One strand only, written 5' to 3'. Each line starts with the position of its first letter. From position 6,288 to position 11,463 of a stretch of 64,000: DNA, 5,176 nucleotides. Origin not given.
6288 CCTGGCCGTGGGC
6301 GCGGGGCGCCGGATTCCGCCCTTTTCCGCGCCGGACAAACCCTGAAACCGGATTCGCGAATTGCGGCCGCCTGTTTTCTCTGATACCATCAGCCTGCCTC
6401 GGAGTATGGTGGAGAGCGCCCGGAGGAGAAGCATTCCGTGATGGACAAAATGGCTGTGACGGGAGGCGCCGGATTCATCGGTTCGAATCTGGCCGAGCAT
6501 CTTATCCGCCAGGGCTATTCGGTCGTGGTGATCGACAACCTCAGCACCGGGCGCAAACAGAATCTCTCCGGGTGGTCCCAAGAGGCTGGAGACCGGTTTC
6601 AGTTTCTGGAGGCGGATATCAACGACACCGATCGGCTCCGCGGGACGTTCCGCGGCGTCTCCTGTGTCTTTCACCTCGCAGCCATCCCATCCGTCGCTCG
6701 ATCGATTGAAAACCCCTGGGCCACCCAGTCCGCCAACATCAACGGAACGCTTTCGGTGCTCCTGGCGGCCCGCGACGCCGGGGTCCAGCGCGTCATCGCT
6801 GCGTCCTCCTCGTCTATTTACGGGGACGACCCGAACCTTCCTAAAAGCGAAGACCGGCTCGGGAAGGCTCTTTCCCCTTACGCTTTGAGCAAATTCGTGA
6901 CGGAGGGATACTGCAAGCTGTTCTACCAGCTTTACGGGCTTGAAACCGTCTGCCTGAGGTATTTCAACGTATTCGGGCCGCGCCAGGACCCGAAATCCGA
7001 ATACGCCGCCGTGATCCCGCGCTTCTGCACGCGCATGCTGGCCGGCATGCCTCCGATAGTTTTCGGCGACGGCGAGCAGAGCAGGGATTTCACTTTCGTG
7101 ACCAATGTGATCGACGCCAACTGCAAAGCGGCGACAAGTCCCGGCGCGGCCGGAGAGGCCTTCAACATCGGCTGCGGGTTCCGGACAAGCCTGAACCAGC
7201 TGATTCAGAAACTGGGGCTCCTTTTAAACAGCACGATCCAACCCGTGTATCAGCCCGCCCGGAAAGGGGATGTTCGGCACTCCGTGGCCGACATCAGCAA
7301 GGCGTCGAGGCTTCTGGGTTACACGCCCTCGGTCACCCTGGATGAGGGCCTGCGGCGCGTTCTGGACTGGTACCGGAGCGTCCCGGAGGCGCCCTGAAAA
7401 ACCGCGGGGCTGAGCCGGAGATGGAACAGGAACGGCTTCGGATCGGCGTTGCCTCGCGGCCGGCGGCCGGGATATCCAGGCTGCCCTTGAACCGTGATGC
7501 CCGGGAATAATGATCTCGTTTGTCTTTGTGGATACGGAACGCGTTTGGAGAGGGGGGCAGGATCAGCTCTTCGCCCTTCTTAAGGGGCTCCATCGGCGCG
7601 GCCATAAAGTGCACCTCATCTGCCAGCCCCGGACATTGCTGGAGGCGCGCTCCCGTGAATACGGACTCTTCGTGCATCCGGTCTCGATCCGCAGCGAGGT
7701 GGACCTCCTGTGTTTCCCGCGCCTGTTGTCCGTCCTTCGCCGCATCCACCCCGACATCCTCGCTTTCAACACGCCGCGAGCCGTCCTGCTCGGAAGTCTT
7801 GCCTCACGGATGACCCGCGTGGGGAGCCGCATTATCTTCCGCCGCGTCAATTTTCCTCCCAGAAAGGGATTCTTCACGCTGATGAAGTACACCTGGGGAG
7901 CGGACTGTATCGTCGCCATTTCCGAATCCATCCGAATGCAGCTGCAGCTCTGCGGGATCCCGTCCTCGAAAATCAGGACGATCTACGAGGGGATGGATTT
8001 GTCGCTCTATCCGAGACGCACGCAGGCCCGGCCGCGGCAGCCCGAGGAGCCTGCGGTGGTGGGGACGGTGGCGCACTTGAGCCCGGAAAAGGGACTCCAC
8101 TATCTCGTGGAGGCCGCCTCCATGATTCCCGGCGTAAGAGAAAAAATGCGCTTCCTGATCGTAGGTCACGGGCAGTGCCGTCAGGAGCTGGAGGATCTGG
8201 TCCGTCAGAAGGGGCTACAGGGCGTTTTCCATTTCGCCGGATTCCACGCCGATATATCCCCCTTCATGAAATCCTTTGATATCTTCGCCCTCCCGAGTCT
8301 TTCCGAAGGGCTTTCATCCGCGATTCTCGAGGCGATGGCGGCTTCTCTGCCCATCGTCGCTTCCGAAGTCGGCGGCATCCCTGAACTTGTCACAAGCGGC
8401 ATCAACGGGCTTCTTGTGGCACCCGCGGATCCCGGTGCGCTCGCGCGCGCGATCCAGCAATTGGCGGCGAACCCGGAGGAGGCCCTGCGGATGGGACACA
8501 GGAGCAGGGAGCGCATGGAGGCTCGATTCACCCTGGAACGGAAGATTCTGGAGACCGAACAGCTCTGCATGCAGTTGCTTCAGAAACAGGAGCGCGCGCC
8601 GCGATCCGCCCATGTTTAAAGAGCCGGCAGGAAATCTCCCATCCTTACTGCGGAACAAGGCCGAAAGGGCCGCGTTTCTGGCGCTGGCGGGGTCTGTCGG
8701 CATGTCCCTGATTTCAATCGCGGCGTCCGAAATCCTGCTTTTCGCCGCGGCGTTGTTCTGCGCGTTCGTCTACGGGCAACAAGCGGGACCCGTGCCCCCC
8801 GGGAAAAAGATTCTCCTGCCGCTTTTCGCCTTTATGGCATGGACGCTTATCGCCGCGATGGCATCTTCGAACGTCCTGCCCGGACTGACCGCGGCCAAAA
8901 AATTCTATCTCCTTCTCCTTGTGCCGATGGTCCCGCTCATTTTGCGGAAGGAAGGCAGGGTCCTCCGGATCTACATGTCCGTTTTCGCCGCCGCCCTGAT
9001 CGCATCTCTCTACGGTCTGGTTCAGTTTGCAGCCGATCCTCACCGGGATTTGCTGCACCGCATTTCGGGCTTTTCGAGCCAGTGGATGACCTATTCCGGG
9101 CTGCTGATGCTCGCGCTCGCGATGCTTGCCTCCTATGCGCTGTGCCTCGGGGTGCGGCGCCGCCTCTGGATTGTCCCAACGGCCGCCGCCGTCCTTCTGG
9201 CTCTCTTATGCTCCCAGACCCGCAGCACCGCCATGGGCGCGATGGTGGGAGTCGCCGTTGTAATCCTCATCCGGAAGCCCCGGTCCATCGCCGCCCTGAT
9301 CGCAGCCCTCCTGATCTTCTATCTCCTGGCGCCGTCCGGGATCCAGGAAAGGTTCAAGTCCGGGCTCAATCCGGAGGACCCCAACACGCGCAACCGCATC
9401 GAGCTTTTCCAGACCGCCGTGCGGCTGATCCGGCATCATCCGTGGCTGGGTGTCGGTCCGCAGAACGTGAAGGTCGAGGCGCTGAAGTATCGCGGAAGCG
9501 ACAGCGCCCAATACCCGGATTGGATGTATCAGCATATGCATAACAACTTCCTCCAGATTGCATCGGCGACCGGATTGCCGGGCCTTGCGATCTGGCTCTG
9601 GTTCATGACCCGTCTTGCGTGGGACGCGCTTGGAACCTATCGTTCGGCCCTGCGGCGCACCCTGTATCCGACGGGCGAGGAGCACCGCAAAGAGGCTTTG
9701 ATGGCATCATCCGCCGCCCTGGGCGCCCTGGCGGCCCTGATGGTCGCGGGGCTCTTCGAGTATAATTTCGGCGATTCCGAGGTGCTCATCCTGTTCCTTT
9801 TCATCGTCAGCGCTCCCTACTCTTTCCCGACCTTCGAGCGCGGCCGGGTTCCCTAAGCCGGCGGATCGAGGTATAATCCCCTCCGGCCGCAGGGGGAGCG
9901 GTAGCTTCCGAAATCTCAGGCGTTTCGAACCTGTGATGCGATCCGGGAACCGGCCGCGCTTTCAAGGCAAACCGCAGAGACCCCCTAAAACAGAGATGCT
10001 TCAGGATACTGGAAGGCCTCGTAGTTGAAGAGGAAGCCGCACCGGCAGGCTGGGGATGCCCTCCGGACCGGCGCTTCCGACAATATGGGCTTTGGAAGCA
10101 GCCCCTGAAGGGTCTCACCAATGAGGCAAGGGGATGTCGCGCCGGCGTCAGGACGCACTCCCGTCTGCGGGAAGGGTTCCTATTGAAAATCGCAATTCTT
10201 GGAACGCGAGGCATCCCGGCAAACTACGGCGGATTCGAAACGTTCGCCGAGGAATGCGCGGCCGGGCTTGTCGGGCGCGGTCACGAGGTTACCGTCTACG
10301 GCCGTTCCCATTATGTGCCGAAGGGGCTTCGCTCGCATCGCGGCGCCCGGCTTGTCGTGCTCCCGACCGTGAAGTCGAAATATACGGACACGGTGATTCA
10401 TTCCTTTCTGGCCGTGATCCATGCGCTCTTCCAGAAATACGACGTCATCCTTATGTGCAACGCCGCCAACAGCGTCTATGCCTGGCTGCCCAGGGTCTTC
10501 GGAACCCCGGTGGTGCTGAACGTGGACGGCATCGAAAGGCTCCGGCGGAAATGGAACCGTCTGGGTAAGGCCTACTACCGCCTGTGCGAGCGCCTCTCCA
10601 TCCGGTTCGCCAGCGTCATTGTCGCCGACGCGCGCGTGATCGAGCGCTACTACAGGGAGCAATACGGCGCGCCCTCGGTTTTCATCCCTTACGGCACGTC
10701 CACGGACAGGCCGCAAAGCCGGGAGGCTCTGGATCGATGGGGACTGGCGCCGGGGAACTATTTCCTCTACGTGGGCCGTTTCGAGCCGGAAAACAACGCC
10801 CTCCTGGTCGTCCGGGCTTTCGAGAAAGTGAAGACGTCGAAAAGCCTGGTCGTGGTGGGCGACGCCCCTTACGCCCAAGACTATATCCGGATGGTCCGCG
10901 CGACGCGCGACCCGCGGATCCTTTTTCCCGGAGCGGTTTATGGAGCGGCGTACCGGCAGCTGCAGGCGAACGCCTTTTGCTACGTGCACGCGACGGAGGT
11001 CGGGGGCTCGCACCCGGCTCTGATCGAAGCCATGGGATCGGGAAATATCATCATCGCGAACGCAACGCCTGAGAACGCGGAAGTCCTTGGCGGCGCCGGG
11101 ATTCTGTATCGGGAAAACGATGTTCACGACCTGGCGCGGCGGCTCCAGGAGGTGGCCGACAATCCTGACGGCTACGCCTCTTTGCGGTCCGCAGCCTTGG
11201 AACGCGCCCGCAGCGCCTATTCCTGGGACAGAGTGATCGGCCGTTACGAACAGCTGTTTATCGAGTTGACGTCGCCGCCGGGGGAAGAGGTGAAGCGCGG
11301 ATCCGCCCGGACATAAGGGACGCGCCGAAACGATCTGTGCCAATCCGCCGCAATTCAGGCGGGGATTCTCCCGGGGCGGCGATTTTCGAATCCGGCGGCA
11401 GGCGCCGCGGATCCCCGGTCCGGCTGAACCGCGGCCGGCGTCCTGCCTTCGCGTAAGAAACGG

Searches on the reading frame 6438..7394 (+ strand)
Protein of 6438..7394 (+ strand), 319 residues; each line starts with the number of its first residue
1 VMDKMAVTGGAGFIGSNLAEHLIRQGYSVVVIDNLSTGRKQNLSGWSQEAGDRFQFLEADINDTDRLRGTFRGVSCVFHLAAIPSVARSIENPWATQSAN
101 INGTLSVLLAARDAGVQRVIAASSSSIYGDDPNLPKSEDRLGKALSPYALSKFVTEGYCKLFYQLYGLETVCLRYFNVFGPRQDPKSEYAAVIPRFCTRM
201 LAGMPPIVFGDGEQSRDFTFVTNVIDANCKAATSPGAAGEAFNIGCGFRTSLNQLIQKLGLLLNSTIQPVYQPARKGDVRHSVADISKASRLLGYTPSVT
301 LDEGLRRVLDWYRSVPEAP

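Call 9: search_protein_families(library=pfam, proteins=[window:6438-7394:+], max_evalue=0.001)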
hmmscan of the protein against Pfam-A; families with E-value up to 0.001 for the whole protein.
window:6438-7394:+ (319 aa): 10 families
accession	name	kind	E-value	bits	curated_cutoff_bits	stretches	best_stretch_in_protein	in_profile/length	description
PF01370.27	Epimerase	-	1.7e-61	208.1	20.9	1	6-245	2-240/240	NAD dependent epimerase/dehydratase family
PF16363.11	GDP_Man_Dehyd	-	1.9e-57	195.7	27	1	7-307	2-331/332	GDP-mannose 4,6 dehydratase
PF01073.25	3Beta_HSD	-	6.3e-23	81.6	22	1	6-232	1-229/280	3-beta hydroxysteroid dehydrogenase/isomerase family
PF02719.21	Polysacc_synt_2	-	3.8e-14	53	20.2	1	6-259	2-243/293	Polysaccharide biosynthesis protein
PF13460.12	NAD_binding_10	-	1.5e-07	31.9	27.2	1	9-135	1-110/184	NAD(P)H-binding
PF07993.18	NAD_binding_4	-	5.8e-07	29.4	20.1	1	7-190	1-216/258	Male sterility protein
PF00106.31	adh_short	-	2.5e-06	27.6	26.6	1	5-72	3-69/195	short chain dehydrogenase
PF05368.20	NmrA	-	8.3e-06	26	27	1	3-123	3-106/298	NmrA-like family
PF04321.23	RmlD_sub_bind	-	1.3e-05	24.8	27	1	5-179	3-152/287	RmlD substrate binding domain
PF08659.16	KR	-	0.00022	21.7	22.6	1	7-75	5-76/180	KR domain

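Call 24: search_protein_families(library=ncbifam, proteins=[window:6438-7394:+], max_evalue=0.00001)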
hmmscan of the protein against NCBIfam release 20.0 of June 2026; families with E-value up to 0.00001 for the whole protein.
window:6438-7394:+ (319 aa): 26 families (the best 25 are shown)
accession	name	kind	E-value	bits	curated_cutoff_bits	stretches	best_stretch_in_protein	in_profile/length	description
NF011728.1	PRK15181.1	equivalog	3e-78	263.3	760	1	5-312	18-337/348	Vi polysaccharide biosynthesis UDP-N-acetylglucosaminuronic acid C-4 epimerase TviC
TIGR04180.1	EDH_00030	hypoth_equivalog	3.5e-52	177.3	475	1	7-299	3-296/297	NAD-dependent 4,6-dehydratase LegB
TIGR01179.1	galE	equivalog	4.2e-51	173.8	262.3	1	5-316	2-329/332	UDP-glucose 4-epimerase GalE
TIGR01181.1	dTDP_gluc_dehyt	equivalog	6.7e-47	160.1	365.1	1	5-313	2-312/321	dTDP-glucose 4,6-dehydratase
TIGR02197.1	heptose_epim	equivalog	1.3e-38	132.9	274.6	1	6-313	2-314/316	ADP-glyceromanno-heptose 6-epimerase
NF007956.0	PRK10675.1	subfamily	4e-35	121.5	394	1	5-316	3-333/338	UDP-glucose 4-epimerase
NF007582.0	PRK10217.1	equivalog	7e-33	114.2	698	1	2-313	1-332/355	dTDP-glucose 4,6-dehydratase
NF007490.0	PRK10084.1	subfamily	2.6e-30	105.6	649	1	4-313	2-335/361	dTDP-glucose 4,6-dehydratase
NF042422.1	oxyalk_red_OleD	equivalog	4e-24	85.6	580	1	4-259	2-246/329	2-alkyl-3-oxoalkanoate reductase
TIGR03466.1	HpnA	hypoth_equivalog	7.6e-23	80.9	367.65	1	5-259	3-242/327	hopanoid-associated sugar epimerase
NF008360.0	PRK11150.1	equivalog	4.7e-22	78.6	452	1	6-256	3-247/310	ADP-glyceromanno-heptose 6-epimerase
NF008872.0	PRK11908.1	equivalog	2.8e-19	69.4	294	1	3-259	2-267/349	bifunctional UDP-4-keto-pentose/UDP-xylose synthase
TIGR02622.1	CDP_4_6_dhtase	equivalog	3.9e-19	69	278.45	1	4-165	6-171/352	CDP-glucose 4,6-dehydratase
NF042423.1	oxyalk_red_Shew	equivalog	4.2e-17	62.2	580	1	3-234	9-223/331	2-alkyl-3-oxoalkanoate reductase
TIGR01472.1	gmd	equivalog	1.4e-14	54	415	1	7-227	5-234/342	GDP-mannose 4,6-dehydratase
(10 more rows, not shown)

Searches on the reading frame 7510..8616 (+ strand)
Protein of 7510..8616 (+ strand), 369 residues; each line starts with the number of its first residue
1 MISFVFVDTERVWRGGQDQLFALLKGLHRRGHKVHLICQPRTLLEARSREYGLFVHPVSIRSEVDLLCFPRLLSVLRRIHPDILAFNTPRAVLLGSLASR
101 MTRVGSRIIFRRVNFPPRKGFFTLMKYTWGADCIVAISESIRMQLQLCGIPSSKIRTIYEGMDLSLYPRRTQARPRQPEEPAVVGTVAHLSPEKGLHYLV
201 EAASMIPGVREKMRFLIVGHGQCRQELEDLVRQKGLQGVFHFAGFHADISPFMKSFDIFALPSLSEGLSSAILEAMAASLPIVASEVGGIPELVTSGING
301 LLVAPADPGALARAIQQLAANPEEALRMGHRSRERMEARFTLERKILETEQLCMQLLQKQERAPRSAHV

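Call 9: search_protein_families(library=pfam, proteins=[window:7510-8616:+], max_evalue=0.001)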
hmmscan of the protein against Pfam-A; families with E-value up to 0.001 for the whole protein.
window:7510-8616:+ (369 aa): 7 families
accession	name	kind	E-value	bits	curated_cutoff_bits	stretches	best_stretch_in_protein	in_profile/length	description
PF00534.26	Glycos_transf_1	-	2.3e-38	131.8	26.4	1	174-335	8-172/172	Glycosyl transferases group 1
PF13692.12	Glyco_trans_1_4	-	3.9e-37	128.1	27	1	183-321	3-142/142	Glycosyl transferases group 1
PF13439.12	Glyco_transf_4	-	1.2e-17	64.9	28.5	1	15-165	3-169/170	Glycosyltransferase Family 4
PF13579.12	Glyco_trans_4_4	-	4.1e-09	37.4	29.7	1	16-159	3-156/158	Glycosyl transferase 4-like domain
PF13524.12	Glyco_trans_1_2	-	1e-07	32.4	25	1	247-346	38-139/144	Glycosyl transferase-like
PF13477.12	Glyco_trans_4_2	-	2.8e-07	31.2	23.4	1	22-111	15-106/139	Glycosyl transferase 4-like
PF20706.3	GT4-conflict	-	6.6e-07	29.1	26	1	155-343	174-379/385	Family 4 Glycosyltransferase in conflict systems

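Call 24: search_protein_families(library=ncbifam, proteins=[window:7510-8616:+], max_evalue=0.00001)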
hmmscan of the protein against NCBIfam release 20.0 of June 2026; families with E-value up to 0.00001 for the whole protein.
window:7510-8616:+ (369 aa): 36 families (the best 25 are shown)
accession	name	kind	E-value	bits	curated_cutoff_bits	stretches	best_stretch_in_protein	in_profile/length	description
TIGR03088.1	stp2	hypoth_equivalog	8.6e-49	166.5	409.05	1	135-355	141-372/374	TIGR03088 family PEP-CTERM/XrtA system glycosyltransferase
NF041876.1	EPS_EpsE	equivalog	2e-39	136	400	1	144-344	177-384/389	exopolysaccharide biosynthesis GT4 family glycosyltransferase EpsE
TIGR03999.1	thiol_BshA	equivalog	4.5e-28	98.3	273.7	1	131-357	145-374/375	N-acetyl-alpha-D-glucosaminyl L-malate synthase BshA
TIGR04005.1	wcaL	equivalog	7.4e-25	87.6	537.6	1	131-343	175-393/406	colanic acid biosynthesis glycosyltransferase WcaL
TIGR04063.1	stp3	hypoth_equivalog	1.2e-24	87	442.05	1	131-352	158-391/397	TIGR04063 family PEP-CTERM/XrtA system glycosyltransferase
TIGR02149.1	glgA_Coryne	subfamily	2.6e-23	82.8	302.4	1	131-344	145-378/391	glycogen synthase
NF047684.1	TeichurnBiosyTuaC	equivalog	7.1e-20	71.3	550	1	131-344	165-377/391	teichuronic acid biosynthesis protein TuaC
TIGR03449.1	mycothiol_MshA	equivalog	4.5e-18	65.3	462.5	1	134-336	169-384/406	D-inositol-3-phosphate glycosyltransferase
NF038011.1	PelF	equivalog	6.7e-18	65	100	1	130-341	257-477/489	GT4 family glycosyltransferase PelF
NF011726.0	PRK15179.1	equivalog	6.7e-18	64.3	733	1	175-353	511-691/694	Vi polysaccharide biosynthesis protein TviE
NF053787.1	GlcN_PG_synth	equivalog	2.8e-15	56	480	1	132-347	145-350/361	N-acetylglucosaminyl phosphatidylglycerol synthase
NF047880.1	glyco_SdgA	exception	1.8e-14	53.2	800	1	186-332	320-467/488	serine-aspartate repeat adhesin O-glycosyltransferase SdgA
NF047881.1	glyco_SdgB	exception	2.1e-14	53.1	800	1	183-335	323-476/496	serine-aspartate repeat adhesin O-glycosyltransferase SdgB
NF038229.1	Glyco4_Geo_Pelo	equivalog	2.2e-14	53.2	400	1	130-357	109-337/338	GPMC system family 4 glycosyltransferase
NF050063.1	ProtGlycPglJ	equivalog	9.5e-14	51.4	500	1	130-338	144-347/363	N-acetylgalactosamine-N,N'-diacetylbacillosaminyl-diphospho-undecaprenol 4-alpha-N-acetylgalactosaminyltransferase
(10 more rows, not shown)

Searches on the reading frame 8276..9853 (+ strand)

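Call 9: search_protein_families(library=pfam, proteins=[window:8276-9853:+], max_evalue=0.001)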
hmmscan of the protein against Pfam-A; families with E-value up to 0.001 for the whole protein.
window:8276-9853:+ (526 aa): 2 families
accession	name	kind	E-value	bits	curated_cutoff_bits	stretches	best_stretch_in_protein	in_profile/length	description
PF04932.20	Wzy_C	-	1.1e-23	84.1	31.7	1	303-441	3-149/149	O-Antigen ligase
PF09913.15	DUF2142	-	0.00082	18.7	30.1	1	260-429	165-329/395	Predicted membrane protein (DUF2142)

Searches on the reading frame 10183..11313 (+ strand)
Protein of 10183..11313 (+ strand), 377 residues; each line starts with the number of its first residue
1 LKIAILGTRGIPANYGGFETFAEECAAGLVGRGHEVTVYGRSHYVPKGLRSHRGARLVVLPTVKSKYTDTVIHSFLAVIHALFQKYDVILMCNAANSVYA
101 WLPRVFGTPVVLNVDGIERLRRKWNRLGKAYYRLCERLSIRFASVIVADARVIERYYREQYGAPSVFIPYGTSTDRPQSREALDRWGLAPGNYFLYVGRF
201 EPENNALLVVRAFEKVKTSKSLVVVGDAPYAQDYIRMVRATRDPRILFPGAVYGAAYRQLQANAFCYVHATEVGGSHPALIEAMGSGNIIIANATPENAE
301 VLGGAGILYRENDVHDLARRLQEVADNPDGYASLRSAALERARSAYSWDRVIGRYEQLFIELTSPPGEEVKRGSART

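Call 9: search_protein_families(library=pfam, proteins=[window:10183-11313:+], max_evalue=0.001)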
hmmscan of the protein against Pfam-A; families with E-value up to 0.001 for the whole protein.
window:10183-11313:+ (377 aa): 6 families
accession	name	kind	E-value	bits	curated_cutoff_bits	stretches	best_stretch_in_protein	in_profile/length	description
PF09314.17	DUF1972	-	1e-17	64.8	25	2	106-172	118-185/186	Domain of unknown function (DUF1972)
PF13579.12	Glyco_trans_4_4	-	4.2e-16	60.1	29.7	1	16-171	1-158/158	Glycosyl transferase 4-like domain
PF13692.12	Glyco_trans_1_4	-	7.3e-16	59.1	27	1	193-326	3-141/142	Glycosyl transferases group 1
PF00534.26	Glycos_transf_1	-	1e-13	51.6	26.4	1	191-338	15-169/172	Glycosyl transferases group 1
PF13439.12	Glyco_transf_4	-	2.7e-13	50.7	28.5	1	15-176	1-170/170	Glycosyltransferase Family 4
PF13524.12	Glyco_trans_1_2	-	2.4e-06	28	25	1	221-354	16-141/144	Glycosyl transferase-like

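Call 24: search_protein_families(library=ncbifam, proteins=[window:10183-11313:+], max_evalue=0.00001)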
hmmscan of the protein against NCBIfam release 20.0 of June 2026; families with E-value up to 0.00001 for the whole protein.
window:10183-11313:+ (377 aa): 9 families
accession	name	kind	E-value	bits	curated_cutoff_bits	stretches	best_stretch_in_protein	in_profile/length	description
NF046071.1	B1-4RhmsylTfaseCps2T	equivalog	1.6e-53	182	500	1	2-359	3-384/384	beta 1-4 rhamnosyltransferase Cps2T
TIGR04047.1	MSMEG_0565_glyc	hypoth_equivalog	7.5e-13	48.3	259.85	1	24-351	20-363/373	MSMEG_0565 family glycosyltransferase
TIGR03999.1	thiol_BshA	equivalog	3.9e-09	35.9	273.7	1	196-362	204-373/375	N-acetyl-alpha-D-glucosaminyl L-malate synthase BshA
TIGR03088.1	stp2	hypoth_equivalog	7.6e-08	31.8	409.05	1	194-360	197-371/374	TIGR03088 family PEP-CTERM/XrtA system glycosyltransferase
NF050063.1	ProtGlycPglJ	equivalog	1.7e-07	30.8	500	1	192-343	195-348/363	N-acetylgalactosamine-N,N'-diacetylbacillosaminyl-diphospho-undecaprenol 4-alpha-N-acetylgalactosaminyltransferase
TIGR04063.1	stp3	hypoth_equivalog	2e-07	30.3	442.05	1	177-362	199-395/397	TIGR04063 family PEP-CTERM/XrtA system glycosyltransferase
NF038298.1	EPS_HpsO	equivalog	1.3e-06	27.4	575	0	279-347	304-372/388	hormogonium polysaccharide biosynthesis glycosyltransferase HpsO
NF053787.1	GlcN_PG_synth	equivalog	1.6e-06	27.2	480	1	187-359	192-356/361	N-acetylglucosaminyl phosphatidylglycerol synthase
NF038295.1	EPS_HpsP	equivalog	1.7e-06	27.3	550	1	76-352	95-377/388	hormogonium polysaccharide biosynthesis glycosyltransferase HpsP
